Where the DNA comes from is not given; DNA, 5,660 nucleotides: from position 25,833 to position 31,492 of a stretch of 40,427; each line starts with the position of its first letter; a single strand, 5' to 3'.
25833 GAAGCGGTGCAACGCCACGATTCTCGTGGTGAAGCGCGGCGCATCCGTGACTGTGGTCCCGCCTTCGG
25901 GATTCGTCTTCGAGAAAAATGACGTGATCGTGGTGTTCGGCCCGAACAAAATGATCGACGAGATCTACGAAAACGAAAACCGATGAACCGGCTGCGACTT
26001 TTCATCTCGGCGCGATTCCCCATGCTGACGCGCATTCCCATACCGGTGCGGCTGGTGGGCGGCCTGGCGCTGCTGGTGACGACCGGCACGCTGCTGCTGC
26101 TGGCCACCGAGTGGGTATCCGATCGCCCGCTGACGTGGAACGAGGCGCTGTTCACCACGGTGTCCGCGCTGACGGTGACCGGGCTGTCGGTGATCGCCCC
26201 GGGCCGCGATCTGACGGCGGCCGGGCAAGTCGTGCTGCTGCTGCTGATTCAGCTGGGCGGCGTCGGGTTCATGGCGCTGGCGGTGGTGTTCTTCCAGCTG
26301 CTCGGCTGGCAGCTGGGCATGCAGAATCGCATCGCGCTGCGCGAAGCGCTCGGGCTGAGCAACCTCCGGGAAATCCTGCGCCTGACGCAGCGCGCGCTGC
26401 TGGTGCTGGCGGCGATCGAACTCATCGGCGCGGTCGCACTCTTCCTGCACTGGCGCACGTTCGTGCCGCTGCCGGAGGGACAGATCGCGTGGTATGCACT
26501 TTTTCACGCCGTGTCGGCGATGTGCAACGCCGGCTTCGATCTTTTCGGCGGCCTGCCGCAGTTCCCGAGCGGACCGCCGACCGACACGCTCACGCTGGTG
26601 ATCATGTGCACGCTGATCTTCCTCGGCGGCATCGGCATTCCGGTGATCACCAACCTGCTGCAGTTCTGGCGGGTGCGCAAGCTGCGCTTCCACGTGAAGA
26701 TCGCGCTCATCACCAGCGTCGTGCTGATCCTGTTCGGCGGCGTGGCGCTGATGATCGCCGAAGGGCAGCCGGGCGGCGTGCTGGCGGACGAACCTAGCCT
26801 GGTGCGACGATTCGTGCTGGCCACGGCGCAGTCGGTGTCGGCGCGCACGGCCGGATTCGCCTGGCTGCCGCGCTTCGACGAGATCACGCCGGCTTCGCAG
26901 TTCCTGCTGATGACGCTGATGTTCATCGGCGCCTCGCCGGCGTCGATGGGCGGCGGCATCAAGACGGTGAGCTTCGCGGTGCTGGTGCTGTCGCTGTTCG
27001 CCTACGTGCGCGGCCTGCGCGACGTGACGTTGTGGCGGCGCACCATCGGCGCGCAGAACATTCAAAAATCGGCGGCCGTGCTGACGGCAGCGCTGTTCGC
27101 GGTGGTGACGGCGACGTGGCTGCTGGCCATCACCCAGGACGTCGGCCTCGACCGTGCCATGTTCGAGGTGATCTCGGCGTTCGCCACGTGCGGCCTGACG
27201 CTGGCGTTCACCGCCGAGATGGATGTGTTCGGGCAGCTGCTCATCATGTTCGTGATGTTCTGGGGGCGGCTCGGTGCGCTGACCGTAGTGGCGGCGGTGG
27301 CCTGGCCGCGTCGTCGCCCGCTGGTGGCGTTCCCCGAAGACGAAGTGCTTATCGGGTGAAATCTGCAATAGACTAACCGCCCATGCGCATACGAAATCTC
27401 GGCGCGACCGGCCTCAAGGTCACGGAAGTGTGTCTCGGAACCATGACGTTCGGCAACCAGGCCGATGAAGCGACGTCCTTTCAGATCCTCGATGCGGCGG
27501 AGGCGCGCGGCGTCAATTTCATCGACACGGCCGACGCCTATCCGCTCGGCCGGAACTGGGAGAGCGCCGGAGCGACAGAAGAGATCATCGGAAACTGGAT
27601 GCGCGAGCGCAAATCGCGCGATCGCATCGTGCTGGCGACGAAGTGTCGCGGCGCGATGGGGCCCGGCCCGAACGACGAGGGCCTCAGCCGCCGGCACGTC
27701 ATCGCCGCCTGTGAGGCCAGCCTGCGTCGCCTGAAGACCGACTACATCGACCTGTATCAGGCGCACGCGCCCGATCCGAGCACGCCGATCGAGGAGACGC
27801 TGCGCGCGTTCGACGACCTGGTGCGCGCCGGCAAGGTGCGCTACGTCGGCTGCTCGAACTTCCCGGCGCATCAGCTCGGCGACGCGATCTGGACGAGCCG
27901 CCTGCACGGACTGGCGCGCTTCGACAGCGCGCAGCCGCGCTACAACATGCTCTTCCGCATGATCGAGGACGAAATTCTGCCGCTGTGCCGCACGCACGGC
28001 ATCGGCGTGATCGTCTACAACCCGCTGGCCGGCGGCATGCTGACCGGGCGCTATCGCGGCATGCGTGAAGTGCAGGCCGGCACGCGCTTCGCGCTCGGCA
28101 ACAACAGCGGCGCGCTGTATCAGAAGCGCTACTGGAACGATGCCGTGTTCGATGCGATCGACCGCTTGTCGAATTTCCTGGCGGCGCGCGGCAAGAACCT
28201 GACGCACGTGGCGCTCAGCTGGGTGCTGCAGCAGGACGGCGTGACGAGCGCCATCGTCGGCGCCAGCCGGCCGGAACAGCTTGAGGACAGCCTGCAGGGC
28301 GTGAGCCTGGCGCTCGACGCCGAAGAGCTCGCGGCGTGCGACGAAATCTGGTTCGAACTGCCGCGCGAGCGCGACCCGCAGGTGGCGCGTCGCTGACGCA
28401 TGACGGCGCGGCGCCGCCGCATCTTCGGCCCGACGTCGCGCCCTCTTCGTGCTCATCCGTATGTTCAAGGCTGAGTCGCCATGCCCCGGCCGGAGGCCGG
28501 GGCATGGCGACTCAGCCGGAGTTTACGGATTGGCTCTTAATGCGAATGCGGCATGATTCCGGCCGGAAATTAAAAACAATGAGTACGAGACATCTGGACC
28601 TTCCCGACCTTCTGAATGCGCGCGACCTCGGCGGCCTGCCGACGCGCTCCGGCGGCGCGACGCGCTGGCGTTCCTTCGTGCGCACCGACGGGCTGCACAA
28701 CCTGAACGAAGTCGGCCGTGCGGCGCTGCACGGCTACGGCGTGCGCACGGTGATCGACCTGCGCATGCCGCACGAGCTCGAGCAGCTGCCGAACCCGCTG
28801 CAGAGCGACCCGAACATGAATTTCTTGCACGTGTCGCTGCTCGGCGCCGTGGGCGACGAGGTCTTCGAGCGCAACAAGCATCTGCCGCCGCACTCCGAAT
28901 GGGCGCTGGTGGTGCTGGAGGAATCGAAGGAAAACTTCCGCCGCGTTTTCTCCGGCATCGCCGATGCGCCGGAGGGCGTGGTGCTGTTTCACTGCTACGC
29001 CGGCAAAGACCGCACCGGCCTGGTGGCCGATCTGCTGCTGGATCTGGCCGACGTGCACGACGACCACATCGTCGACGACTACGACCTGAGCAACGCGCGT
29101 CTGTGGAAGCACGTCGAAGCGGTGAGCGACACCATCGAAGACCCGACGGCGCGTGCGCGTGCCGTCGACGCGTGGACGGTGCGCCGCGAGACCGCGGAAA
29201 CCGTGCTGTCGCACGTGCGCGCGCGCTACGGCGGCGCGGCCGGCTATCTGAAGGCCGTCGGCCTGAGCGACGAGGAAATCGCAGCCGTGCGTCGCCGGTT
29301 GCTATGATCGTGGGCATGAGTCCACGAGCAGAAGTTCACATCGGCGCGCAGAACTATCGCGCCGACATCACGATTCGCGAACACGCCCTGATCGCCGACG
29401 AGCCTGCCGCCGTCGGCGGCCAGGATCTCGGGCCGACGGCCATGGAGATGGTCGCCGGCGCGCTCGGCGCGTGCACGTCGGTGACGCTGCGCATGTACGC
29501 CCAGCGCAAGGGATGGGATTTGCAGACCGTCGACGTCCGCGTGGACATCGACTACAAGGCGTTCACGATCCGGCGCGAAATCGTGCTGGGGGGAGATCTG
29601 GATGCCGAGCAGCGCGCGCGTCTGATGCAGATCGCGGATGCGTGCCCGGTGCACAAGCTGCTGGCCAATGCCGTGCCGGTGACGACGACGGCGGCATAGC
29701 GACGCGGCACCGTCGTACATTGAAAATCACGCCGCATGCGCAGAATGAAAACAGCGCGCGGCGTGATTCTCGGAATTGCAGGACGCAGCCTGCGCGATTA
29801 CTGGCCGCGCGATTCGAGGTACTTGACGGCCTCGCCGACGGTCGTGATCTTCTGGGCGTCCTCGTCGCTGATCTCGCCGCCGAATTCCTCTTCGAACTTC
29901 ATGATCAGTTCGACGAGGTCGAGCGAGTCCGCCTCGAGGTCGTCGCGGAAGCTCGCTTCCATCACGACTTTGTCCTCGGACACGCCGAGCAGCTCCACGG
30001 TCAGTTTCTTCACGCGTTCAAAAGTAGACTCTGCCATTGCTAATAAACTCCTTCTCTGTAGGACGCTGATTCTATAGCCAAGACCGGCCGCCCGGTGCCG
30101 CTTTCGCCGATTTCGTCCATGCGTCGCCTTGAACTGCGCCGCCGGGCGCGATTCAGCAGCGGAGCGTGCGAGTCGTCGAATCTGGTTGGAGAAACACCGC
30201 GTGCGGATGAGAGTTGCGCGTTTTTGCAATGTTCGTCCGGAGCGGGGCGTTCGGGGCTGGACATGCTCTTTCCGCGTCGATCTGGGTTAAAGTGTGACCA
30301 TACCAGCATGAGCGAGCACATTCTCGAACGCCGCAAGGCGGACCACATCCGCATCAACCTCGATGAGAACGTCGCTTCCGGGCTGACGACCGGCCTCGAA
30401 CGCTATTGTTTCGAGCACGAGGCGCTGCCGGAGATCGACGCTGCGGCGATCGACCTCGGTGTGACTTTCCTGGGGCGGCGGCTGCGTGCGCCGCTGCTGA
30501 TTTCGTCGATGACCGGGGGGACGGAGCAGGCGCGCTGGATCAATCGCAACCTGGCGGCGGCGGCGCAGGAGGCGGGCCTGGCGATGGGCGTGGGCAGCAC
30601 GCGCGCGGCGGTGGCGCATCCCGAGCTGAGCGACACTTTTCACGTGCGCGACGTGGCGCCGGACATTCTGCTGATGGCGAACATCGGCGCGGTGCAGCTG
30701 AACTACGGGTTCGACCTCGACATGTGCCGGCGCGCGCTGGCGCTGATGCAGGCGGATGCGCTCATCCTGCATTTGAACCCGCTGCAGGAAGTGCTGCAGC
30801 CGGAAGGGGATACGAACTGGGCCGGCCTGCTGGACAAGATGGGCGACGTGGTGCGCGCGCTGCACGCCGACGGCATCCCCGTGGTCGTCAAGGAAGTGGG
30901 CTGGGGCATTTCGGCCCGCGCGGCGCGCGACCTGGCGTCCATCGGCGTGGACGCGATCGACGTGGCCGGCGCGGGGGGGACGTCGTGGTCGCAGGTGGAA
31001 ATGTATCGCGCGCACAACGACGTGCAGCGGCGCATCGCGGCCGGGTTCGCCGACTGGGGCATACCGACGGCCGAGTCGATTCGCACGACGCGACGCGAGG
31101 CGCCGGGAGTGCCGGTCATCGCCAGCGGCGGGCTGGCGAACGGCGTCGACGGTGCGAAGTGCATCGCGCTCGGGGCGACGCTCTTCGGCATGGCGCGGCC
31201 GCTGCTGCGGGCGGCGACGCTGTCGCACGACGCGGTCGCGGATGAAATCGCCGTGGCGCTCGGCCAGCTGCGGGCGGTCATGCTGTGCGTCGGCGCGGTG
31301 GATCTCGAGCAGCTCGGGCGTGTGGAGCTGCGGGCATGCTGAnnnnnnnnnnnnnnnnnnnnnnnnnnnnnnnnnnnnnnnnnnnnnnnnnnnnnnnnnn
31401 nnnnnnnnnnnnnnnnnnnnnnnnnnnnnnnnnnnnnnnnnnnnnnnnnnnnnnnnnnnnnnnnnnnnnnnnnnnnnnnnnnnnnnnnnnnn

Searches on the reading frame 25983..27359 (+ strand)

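Call 50: search_protein_families(library=pfam, proteins=[window:25983-27359:+], max_evalue=0.0001)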
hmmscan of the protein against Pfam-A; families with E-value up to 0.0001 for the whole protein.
window:25983-27359:+ (458 aa): 1 family
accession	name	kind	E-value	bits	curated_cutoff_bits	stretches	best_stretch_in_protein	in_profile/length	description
PF02386.22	TrkH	-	1.7e-46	159.2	27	1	42-439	53-490/502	Cation transport protein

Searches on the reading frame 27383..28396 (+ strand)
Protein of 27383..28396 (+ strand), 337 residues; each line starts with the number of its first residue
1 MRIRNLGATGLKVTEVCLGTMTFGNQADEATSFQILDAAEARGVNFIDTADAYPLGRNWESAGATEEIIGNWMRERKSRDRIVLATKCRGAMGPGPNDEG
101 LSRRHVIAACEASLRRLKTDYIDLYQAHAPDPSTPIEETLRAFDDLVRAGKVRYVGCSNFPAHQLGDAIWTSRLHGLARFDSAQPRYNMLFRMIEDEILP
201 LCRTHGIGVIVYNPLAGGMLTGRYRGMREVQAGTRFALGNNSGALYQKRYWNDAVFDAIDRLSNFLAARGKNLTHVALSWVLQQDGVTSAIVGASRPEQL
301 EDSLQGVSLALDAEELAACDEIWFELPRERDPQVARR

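Call 50: search_protein_families(library=pfam, proteins=[window:27383-28396:+], max_evalue=0.0001)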
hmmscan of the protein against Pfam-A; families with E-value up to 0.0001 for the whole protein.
window:27383-28396:+ (337 aa): 1 family
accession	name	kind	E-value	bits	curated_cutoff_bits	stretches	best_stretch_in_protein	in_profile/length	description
PF00248.27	Aldo_ket_red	-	1.1e-82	277.8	24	1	15-323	1-290/291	Aldo/keto reductase family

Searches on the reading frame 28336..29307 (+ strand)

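Call 50: search_protein_families(library=pfam, proteins=[window:28336-29307:+], max_evalue=0.0001)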
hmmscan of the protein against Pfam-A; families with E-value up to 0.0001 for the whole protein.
window:28336-29307:+ (323 aa): 1 family
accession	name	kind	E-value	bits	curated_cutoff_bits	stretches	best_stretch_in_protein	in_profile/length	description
PF13350.11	Y_phosphatase3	-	9.4e-56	189.9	22.2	1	88-323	2-239/240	Tyrosine phosphatase family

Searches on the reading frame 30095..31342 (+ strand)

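Call 50: search_protein_families(library=pfam, proteins=[window:30095-31342:+], max_evalue=0.0001)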
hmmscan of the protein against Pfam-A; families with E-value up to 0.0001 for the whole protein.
window:30095-31342:+ (415 aa): 1 family
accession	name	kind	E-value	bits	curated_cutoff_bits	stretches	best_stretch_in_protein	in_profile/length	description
PF01070.24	FMN_dh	-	1.6e-16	60.7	24.9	1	260-410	218-346/350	FMN-dependent dehydrogenase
